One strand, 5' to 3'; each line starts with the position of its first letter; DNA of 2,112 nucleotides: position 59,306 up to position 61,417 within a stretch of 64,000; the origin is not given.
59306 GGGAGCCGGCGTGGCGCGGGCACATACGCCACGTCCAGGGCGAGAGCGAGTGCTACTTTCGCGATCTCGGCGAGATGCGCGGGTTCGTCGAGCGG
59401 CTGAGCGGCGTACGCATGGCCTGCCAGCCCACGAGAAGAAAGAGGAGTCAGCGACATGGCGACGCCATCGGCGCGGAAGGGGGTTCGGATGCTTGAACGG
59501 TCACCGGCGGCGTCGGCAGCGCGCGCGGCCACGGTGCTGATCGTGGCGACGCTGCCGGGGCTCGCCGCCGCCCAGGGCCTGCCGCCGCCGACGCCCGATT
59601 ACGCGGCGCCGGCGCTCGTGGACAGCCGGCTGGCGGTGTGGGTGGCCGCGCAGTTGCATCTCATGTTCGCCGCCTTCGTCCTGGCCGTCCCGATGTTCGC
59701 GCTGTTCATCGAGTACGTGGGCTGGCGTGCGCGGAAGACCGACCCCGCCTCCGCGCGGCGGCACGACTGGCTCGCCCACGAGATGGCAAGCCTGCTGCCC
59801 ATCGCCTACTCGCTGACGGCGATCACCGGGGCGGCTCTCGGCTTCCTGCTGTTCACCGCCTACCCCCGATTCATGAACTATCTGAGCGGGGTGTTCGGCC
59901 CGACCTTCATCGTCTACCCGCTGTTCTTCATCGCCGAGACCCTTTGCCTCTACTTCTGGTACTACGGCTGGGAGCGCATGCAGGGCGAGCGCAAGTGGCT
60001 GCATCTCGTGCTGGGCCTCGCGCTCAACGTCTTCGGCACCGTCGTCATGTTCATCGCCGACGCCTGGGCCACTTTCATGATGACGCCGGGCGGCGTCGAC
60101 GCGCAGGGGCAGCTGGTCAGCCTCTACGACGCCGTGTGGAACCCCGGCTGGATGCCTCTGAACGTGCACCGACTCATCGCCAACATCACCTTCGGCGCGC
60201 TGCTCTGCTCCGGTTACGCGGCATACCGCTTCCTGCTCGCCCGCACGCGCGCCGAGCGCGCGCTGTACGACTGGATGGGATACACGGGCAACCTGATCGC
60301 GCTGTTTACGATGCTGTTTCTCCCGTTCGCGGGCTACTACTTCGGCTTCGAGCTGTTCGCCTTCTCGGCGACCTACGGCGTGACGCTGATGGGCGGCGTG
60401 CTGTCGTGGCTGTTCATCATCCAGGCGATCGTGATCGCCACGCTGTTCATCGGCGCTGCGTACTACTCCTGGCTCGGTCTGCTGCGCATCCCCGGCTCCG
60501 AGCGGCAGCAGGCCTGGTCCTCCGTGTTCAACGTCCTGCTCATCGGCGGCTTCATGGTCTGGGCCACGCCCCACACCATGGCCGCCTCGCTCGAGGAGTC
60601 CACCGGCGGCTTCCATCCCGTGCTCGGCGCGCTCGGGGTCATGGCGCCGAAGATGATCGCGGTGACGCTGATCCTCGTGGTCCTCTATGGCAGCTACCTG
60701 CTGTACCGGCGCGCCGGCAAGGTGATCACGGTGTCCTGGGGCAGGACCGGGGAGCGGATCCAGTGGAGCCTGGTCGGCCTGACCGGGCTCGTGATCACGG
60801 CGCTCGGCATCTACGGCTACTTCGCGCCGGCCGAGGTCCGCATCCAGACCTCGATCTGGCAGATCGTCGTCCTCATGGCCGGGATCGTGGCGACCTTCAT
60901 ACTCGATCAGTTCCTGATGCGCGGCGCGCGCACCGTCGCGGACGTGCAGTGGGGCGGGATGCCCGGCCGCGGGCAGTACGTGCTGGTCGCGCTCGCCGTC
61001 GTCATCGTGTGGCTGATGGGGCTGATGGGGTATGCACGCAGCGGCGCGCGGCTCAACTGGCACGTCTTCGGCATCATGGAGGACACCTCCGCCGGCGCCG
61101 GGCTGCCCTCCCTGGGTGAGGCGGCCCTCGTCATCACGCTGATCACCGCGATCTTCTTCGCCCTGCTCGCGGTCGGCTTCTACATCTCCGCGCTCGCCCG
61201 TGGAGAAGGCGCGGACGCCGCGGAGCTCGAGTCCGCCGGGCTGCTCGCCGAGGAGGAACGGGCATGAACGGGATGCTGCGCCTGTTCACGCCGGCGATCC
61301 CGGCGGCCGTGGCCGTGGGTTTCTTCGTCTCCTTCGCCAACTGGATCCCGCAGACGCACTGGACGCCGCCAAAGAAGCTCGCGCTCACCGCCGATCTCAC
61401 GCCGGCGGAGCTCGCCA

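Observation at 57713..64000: Periplasmic NarG/NxrA-like molybdoenzyme operon with a cytochrome-bd-like membrane subunit and two anchored cytochromes c, under a PAS-SARP regulator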

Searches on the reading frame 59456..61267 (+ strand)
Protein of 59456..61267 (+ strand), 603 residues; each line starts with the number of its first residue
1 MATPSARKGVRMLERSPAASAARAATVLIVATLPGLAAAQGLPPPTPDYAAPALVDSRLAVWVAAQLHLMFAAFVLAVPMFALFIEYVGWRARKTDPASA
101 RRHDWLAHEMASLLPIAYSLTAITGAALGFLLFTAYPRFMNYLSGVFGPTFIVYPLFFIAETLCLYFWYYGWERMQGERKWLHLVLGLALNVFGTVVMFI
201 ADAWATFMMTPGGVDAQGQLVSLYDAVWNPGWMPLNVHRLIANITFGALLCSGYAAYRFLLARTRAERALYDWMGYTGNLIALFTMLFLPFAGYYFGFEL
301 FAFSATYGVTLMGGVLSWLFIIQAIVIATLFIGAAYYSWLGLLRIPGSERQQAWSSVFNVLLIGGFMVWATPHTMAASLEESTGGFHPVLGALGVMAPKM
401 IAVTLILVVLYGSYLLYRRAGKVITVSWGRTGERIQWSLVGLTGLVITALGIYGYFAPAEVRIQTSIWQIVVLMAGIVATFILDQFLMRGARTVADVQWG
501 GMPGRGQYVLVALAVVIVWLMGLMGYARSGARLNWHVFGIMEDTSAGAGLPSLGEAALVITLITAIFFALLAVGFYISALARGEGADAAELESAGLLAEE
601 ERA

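Call 7: search_protein_families(library=pfam, proteins=[window:59456-61267:+], max_evalue=0.01)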
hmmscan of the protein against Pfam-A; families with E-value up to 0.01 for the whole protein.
window:59456-61267:+ (603 aa): 1 family
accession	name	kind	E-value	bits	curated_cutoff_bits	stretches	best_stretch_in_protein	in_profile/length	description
PF01654.22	Cyt_bd_oxida_I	-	7.7e-18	64.7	26.2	1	57-293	2-230/418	Cytochrome bd terminal oxidase subunit I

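Call 8: search_protein_families(library=ncbifam, proteins=[window:59456-61267:+], max_evalue=0.01)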
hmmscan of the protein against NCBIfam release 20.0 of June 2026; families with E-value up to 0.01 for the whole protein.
window:59456-61267:+ (603 aa): 0 families

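Call 9: find_encoding_contigs(protein=window:59456-61267:+, flank=10000, max_places=6)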
Protein window:59456-61267:+ (603 aa): no gene with exactly this product is on record in the collection.

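Call 10: find_homologous_proteins(query=window:59456-61267:+)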
Query window:59456-61267:+ (603 aa): 3428 proteins with E <= 0.001 among 8000 candidates; the best 120 are listed.
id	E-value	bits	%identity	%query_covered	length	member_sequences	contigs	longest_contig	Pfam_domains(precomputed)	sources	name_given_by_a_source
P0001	0.0e+0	1274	97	100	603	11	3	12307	PF01654.23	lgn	-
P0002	0.0e+0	1059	86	91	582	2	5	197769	PF01654.23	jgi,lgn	-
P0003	0.0e+0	1041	84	92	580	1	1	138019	PF01654.23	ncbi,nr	ncbi:MAG: cytochrome ubiquinol oxidase subunit I [Gammaproteobacteria bacterium]|nr:cytochrome ubiqu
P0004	0.0e+0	1015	82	92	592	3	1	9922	PF01654.23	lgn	-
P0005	0.0e+0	1010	78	96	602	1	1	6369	PF01654.23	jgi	jgi:hypothetical protein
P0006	0.0e+0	1010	78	96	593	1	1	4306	PF01654.23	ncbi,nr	ncbi:MAG: cytochrome ubiquinol oxidase subunit I [Gammaproteobacteria bacterium]|nr:cytochrome ubiqu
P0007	1.9e-298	1009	77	100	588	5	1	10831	PF01654.23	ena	-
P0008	2.8e-298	1009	80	94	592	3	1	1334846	PF01654.23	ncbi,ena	-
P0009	3.4e-297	1005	79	94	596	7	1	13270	PF01654.23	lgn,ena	-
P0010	9.2e-297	1004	77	97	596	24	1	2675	PF01654.23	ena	-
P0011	2.1e-296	1002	79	97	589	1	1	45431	PF01654.23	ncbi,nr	ncbi:MAG: cytochrome ubiquinol oxidase subunit I [Burkholderiales bacterium]|nr:cytochrome ubiquinol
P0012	3.2e-296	1002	81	92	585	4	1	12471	PF01654.23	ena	-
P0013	3.3e-296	1002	76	97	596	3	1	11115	PF01654.23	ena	-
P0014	1.2e-295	1000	77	97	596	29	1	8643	PF01654.23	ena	-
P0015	1.4e-295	1000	78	97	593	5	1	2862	PF01654.23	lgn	-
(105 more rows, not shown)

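Call 11: find_encoding_contigs(protein=P0001, flank=10000, max_places=3)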
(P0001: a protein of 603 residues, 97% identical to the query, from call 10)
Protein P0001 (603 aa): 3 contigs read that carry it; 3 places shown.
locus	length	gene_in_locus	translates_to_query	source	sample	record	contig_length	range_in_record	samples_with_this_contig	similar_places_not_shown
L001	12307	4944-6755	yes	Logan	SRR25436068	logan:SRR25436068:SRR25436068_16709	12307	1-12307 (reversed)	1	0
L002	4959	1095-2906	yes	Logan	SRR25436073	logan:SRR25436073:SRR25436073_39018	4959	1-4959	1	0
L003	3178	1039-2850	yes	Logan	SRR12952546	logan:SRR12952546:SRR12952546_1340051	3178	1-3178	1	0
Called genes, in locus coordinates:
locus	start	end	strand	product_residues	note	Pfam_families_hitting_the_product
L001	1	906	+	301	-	?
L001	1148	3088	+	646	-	PF02310:B12-binding (weak), PF04055:Radical_SAM, PF13282:DUF4070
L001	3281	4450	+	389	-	PF00486:Trans_reg_C (weak), PF13428:TPR_14 (faint), PF03704:BTAD, PF07719:TPR_2 (faint), PF00515:TPR_1 (faint), PF13374:TPR_10 (faint)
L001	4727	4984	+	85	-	-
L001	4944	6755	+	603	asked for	PF01654:Cyt_bd_oxida_I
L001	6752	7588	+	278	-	PF00034:Cytochrom_C, PF13442:Cytochrome_CBB3 (faint), PF00034:Cytochrom_C (weak)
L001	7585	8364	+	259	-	PF13442:Cytochrome_CBB3 (weak), PF00034:Cytochrom_C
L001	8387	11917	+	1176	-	PF00384:Molybdopterin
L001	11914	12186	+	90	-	-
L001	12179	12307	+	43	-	?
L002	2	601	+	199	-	?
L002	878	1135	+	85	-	-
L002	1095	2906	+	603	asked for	PF01654:Cyt_bd_oxida_I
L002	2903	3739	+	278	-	PF00034:Cytochrom_C, PF13442:Cytochrome_CBB3 (faint), PF00034:Cytochrom_C (weak)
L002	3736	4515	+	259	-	PF13442:Cytochrome_CBB3 (weak), PF00034:Cytochrom_C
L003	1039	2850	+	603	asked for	PF01654:Cyt_bd_oxida_I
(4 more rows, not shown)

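Call 12: find_encoding_contigs(protein=P0002, flank=10000, max_places=3)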
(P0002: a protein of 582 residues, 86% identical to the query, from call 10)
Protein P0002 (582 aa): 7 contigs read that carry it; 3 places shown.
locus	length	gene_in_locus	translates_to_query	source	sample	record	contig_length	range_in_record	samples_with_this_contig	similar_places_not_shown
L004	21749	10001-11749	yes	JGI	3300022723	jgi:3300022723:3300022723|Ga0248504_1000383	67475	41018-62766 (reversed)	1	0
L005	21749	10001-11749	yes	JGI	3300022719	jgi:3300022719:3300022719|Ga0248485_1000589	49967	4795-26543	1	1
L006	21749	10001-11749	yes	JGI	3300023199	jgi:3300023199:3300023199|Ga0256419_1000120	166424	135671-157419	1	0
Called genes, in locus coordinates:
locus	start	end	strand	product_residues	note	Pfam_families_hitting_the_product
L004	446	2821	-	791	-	PF01804:Penicil_amidase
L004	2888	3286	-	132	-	PF01814:Hemerythrin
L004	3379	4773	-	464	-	PF00072:Response_reg, PF00158:Sigma54_activat, PF01078:Mg_chelatase (faint), PF14532:Sigma54_activ_2, PF00004:AAA (weak), PF07728:AAA_5, PF25601:AAA_lid_14, PF02954:HTH_8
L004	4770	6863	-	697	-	PF00989:PAS, PF08448:PAS_4, PF13188:PAS_8 (faint), PF13426:PAS_9, PF08447:PAS_3 (weak), PF00512:HisKA, PF02518:HATPase_c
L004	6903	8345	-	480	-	PF01266:DAO, PF12831:FAD_oxidored (weak), PF13450:NAD_binding_8, PF01593:Amino_oxidase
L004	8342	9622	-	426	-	PF00582:Usp, PF08369:PCP_red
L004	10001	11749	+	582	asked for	PF01654:Cyt_bd_oxida_I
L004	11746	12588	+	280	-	PF00034:Cytochrom_C (weak), PF13442:Cytochrome_CBB3 (faint)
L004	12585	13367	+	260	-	PF13442:Cytochrome_CBB3 (weak), PF00034:Cytochrom_C (weak)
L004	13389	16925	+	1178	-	PF00384:Molybdopterin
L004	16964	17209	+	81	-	-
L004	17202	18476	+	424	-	PF13187:Fer4_9 (faint), PF13247:Fer4_11, PF12838:Fer4_7 (weak), PF13237:Fer4_10 (weak)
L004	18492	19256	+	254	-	PF02613:Nitrate_red_del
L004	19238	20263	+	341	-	PF09459:EB_dh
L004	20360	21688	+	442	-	PF04055:Radical_SAM, PF13186:SPASM (weak), PF08369:PCP_red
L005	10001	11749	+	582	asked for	PF01654:Cyt_bd_oxida_I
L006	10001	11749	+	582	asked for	PF01654:Cyt_bd_oxida_I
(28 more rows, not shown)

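Call 13: search_solved_structures(query=L001:8387-11917:+, max_evalue=0.001, show_alignments=1)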
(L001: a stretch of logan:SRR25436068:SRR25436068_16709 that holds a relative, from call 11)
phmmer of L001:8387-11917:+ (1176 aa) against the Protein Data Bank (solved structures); distinct sequences matched with E-value up to 0.001: 36.
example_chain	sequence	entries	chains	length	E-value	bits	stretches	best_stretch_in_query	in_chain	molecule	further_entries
7b04_B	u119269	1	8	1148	0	1634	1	6-1172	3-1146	Nitrite oxidoreductase subunit A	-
4ydd_A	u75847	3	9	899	2.9e-53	184.2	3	272-594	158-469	DMSO reductase family type II enzyme, molybdopterin subunit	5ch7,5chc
5e7o_A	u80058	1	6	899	6.3e-53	183.1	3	272-593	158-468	DMSO reductase family type II enzyme, molybdopterin subunit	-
2ivf_A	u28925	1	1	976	5.4e-35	123.7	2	326-602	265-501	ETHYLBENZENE DEHYDROGENASE ALPHA-SUBUNIT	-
3ir5_A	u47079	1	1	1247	2.5e-28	101.6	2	276-400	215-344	Respiratory nitrate reductase 1 alpha chain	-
3ir6_A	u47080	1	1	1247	5.7e-27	97.1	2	276-400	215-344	Respiratory nitrate reductase 1 alpha chain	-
3egw_A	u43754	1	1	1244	6.7e-27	96.9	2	276-400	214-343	Respiratory nitrate reductase 1 alpha chain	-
1r27_A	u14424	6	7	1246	1.2e-26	96.1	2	276-400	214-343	Respiratory nitrate reductase 1 alpha chain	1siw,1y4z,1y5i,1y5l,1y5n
1q16_A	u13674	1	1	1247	1.2e-26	96.1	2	276-400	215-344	Respiratory nitrate reductase 1 alpha chain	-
3ir7_A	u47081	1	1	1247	1.7e-26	95.5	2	276-400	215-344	Respiratory nitrate reductase 1 alpha chain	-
9vap_A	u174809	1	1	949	3.4e-10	41.6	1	292-398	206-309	Formate dehydrogenase molybdopterin-binding subunit FdhA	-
9t1s_L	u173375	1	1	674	1.3e-09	39.6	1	288-392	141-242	formate dehydrogenase (coenzyme F420)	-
1h0h_A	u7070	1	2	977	1.5e-08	36.1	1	303-398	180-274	FORMATE DEHYDROGENASE SUBUNIT ALPHA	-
1eu1_A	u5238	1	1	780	3.1e-08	35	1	649-767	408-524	DIMETHYL SULFOXIDE REDUCTASE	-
1e60_A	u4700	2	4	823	3.2e-08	35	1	648-766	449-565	Dimethyl sulfoxide/trimethylamine N-oxide reductase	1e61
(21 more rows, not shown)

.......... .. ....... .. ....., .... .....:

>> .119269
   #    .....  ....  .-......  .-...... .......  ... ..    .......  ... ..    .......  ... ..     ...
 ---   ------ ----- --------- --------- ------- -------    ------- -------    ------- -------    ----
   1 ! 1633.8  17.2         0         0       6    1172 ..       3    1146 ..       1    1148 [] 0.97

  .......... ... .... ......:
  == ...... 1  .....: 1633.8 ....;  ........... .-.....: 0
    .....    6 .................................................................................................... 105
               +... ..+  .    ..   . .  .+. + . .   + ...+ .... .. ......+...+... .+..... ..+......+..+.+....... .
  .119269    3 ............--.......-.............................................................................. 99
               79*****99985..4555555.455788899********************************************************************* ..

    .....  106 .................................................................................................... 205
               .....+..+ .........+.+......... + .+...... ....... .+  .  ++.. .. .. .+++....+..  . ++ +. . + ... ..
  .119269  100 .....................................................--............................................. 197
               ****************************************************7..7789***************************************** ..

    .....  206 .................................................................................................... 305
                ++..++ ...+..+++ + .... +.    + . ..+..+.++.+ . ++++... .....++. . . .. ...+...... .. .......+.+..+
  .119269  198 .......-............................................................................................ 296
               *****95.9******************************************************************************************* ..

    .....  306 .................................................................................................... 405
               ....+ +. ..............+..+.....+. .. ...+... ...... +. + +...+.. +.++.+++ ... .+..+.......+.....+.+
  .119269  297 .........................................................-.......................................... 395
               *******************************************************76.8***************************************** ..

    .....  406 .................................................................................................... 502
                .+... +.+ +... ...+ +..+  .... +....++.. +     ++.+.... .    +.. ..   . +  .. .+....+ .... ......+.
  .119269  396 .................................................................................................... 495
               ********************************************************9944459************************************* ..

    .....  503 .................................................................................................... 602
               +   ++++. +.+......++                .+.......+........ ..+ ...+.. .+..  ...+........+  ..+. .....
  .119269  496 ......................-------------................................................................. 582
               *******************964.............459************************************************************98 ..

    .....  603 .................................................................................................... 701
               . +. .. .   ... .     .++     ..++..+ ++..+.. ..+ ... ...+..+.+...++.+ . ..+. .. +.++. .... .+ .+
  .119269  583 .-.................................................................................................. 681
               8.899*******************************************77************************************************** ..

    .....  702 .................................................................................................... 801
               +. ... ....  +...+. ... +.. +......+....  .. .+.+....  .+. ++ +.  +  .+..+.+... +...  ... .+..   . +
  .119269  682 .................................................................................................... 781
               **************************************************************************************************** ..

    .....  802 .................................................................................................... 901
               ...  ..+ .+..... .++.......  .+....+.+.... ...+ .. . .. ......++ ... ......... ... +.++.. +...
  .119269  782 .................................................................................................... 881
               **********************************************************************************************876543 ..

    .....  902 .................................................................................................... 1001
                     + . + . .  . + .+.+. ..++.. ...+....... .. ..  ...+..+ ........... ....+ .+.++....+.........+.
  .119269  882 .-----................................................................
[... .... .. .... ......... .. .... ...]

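Call 15: find_related_loci(query=window:59456-61267:+, collection=genome_contigs, flank=10000)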
Query window:59456-61267:+ (603 aa) in genome_contigs; peptide patterns used: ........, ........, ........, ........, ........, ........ (x = any residue, [..] = any of these).
74 stretches matched a pattern; 54 encode a relative of the query (tblastn E <= 1e-3); 54 distinct loci.
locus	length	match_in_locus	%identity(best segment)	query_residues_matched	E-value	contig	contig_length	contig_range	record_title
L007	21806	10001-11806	94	2-603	0e+0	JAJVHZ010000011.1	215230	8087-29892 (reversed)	MAG: Gammaproteobacteria bacterium isolate Bin_33 c_000000000284, whole genome shotgun sequence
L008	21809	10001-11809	94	1-603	0e+0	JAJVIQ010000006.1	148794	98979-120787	MAG: Gammaproteobacteria bacterium isolate Bin_9R c_000000000537, whole genome shotgun sequence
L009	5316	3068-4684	87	45-583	0e+0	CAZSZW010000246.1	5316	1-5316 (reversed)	MAG TPA_asm: uncultured Gammaproteobacteria bacterium isolate binchicken_co286_3 genome assembly, contig: NODE_15985_len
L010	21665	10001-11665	84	48-603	0e+0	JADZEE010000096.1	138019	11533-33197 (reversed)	MAG: Gammaproteobacteria bacterium isolate SJ809 c_000000852830, whole genome shotgun sequence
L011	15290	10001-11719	79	19-590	0e+0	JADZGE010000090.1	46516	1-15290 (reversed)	MAG: Burkholderiales bacterium isolate SJ92 c_000001091958, whole genome shotgun sequence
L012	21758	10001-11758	77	3-588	0e+0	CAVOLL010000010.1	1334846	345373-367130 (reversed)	MAG: uncultured beta proteobacterium isolate MFD09964.bin.2.232 genome assembly, contig: contig_8910, whole genome shotg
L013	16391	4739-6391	82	37-588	0e+0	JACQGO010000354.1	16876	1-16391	MAG: Betaproteobacteria bacterium isolate NC_groundwater_1075_Ag_S2p5_65_1559 S_2p5_S6_coassembly_k141_4629560, whole ge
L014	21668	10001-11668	79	48-602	0e+0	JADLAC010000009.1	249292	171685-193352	MAG: Burkholderiales bacterium isolate SJ103 c_000000177739, whole genome shotgun sequence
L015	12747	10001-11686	80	38-600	0e+0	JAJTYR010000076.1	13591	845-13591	MAG: Burkholderiaceae bacterium isolate DTUPRO3 76-Genome33, whole genome shotgun sequence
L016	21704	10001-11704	79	37-603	0e+0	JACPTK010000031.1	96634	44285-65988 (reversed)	MAG: Betaproteobacteria bacterium isolate NC_groundwater_730_Ag_S-0.65um_65_27 S37_SO-6_scaffold_28330, whole genome sho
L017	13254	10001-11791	76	3-600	0e+0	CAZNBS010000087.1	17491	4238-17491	MAG TPA_asm: uncultured Burkholderiales bacterium isolate SRP239054_co1_57 genome assembly, contig: NODE_2229_length_174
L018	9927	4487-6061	83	39-564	0e+0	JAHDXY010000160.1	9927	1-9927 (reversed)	MAG: Burkholderiaceae bacterium isolate PRO21 NODE_7013_length_9927_cov_6.072528, whole genome shotgun sequence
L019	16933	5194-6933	77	11-584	0e+0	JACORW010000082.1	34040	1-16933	MAG: Gammaproteobacteria bacterium isolate NC_groundwater_2_Ag_B-0.1um_63_49 B2_S2_coassemblyk141_3012873, whole genome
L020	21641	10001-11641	80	39-586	0e+0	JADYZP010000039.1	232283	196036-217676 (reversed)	MAG: Burkholderiales bacterium isolate SJ575 c_000000819221, whole genome shotgun sequence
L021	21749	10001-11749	77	5-587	0e+0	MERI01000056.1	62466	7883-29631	MAG: Betaproteobacteria bacterium RIFCSPLOWO2_12_FULL_62_58 rifcsplowo2_12_scaffold_1572, whole genome shotgun sequence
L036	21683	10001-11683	73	39-603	0e+0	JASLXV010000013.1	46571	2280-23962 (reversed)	MAG: Dehalococcoidia bacterium isolate ETNP2_MAG_30 c_000000354808, whole genome shotgun sequence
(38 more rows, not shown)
